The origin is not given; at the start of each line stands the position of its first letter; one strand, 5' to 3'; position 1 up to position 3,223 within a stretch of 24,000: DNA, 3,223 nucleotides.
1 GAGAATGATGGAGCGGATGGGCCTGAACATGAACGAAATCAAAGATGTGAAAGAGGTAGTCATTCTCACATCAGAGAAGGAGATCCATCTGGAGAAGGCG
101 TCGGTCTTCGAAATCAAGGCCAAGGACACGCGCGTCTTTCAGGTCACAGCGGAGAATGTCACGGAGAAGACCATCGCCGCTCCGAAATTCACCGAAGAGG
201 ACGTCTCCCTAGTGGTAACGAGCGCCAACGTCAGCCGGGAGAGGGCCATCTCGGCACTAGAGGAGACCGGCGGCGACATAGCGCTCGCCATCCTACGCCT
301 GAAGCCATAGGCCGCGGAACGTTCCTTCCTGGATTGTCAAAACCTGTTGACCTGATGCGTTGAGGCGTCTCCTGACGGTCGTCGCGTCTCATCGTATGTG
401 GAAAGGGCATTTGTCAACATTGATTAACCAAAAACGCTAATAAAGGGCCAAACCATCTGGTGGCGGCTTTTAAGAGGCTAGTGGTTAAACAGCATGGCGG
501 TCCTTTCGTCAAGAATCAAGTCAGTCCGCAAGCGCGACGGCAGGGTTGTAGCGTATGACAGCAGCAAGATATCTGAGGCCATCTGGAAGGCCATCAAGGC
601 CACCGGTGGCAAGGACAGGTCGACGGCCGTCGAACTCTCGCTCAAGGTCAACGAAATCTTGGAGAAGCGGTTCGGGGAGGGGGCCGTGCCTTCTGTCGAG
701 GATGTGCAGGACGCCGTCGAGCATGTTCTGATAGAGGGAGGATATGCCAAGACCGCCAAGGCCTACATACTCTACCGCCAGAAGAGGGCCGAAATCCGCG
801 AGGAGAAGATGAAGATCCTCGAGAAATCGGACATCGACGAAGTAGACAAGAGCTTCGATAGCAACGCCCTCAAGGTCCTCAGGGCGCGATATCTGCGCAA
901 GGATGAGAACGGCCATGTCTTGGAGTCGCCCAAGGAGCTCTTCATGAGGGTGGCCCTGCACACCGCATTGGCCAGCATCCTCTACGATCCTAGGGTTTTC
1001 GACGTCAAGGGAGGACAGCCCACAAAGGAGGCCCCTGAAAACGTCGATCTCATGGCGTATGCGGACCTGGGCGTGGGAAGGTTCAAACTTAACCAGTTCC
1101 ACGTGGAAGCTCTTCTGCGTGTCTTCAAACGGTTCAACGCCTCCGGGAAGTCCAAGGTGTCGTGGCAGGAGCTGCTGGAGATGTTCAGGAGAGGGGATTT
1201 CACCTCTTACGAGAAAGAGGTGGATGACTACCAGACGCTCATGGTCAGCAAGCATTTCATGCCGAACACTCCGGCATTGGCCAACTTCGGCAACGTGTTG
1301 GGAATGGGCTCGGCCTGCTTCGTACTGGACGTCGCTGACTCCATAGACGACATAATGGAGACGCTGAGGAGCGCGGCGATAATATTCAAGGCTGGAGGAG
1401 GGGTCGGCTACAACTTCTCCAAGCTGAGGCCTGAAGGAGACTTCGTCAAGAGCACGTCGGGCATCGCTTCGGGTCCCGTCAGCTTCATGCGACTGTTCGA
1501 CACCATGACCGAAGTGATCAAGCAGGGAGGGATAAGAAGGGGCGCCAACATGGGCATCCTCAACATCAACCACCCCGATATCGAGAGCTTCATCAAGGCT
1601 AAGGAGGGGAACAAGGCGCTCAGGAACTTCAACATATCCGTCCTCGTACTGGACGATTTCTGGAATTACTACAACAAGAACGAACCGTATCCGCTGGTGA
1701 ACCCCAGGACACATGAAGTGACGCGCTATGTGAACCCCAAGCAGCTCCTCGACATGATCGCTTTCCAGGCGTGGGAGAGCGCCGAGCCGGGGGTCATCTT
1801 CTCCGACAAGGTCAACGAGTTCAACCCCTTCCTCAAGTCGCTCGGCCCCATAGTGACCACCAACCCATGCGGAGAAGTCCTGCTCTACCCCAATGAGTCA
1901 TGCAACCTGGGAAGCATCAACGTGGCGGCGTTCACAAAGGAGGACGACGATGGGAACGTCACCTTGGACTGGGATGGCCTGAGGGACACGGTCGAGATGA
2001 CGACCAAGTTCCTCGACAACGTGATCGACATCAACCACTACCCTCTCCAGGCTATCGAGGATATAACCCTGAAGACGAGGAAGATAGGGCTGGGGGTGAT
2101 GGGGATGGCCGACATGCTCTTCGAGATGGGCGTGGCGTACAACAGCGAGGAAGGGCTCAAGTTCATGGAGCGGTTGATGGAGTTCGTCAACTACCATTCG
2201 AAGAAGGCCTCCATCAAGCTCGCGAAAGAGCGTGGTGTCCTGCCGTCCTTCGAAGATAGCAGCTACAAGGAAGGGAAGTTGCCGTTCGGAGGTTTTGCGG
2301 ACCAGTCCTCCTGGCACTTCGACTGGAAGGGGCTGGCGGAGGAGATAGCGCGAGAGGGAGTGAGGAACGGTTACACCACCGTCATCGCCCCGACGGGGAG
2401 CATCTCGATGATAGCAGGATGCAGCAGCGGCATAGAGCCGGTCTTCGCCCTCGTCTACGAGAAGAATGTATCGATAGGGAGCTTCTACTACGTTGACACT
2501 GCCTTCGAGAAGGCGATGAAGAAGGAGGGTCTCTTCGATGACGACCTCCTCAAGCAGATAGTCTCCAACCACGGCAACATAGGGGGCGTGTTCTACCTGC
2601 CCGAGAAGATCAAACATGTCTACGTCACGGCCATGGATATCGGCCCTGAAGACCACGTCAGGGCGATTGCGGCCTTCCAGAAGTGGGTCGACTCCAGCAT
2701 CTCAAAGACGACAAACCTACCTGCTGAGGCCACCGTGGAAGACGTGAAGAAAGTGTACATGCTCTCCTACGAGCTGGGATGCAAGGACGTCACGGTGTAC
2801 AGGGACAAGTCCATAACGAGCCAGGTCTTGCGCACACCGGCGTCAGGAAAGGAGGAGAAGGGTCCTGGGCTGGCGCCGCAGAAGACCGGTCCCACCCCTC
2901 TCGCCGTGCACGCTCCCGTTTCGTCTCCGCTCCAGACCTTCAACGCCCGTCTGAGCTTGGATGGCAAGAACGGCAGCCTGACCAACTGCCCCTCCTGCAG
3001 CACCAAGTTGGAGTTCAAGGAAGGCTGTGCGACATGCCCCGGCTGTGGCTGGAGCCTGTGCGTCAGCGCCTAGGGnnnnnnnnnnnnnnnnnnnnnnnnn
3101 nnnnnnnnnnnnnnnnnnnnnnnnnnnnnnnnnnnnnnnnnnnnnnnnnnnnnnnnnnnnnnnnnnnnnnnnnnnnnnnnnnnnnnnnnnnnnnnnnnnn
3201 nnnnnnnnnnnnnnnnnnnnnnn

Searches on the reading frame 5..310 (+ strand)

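Call 86: search_protein_families(library=pfam, proteins=[window:5-310:+], max_evalue=0.001)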
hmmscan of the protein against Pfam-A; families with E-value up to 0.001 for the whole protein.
window:5-310:+ (101 aa): 2 families
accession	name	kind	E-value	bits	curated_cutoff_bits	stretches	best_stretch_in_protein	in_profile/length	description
PF01849.23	NAC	-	1.2e-08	35.2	21.3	1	1-48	7-51/57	NAC domain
PF19026.7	UBA_HYPK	-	3.1e-05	23.7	27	1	64-96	5-37/41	HYPK UBA domain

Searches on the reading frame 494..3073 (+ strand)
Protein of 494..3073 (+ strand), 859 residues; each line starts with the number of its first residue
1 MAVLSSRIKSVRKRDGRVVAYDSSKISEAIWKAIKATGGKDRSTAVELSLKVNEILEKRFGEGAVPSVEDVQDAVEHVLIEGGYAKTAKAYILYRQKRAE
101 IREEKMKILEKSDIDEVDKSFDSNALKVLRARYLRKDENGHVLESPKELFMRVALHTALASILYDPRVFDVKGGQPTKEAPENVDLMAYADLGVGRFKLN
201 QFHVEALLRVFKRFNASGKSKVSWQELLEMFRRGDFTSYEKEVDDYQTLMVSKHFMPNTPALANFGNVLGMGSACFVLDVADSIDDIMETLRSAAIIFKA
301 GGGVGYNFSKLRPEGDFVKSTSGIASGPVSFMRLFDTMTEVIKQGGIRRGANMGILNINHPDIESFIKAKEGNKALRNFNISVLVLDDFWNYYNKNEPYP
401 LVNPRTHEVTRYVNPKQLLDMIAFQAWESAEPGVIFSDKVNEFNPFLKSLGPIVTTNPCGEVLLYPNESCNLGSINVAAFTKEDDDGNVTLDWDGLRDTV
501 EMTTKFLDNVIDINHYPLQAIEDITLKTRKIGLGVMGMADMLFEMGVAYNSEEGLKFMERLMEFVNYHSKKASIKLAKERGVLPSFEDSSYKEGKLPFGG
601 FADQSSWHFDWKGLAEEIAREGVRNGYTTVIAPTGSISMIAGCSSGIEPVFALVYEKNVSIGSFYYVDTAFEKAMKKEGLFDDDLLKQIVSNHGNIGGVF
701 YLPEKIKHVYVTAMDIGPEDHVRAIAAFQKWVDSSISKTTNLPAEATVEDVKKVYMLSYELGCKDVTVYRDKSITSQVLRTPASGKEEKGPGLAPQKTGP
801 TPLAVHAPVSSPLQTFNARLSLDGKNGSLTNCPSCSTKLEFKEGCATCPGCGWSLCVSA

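Call 25: search_protein_families(library=pfam, proteins=[window:494-3073:+], max_evalue=0.001)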
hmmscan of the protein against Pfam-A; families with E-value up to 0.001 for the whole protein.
window:494-3073:+ (859 aa): 3 families
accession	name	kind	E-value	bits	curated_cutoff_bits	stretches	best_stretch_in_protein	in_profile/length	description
PF02867.20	Ribonuc_red_lgC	-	7.9e-159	530.1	23.9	1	273-769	1-523/523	Ribonucleotide reductase, barrel domain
PF03477.21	ATP-cone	-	5e-21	75.5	25.8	1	10-99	2-87/88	ATP cone domain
PF00317.26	Ribonuc_red_lgN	-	8.8e-18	64.6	28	1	120-268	2-75/77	Ribonucleotide reductase, all-alpha domain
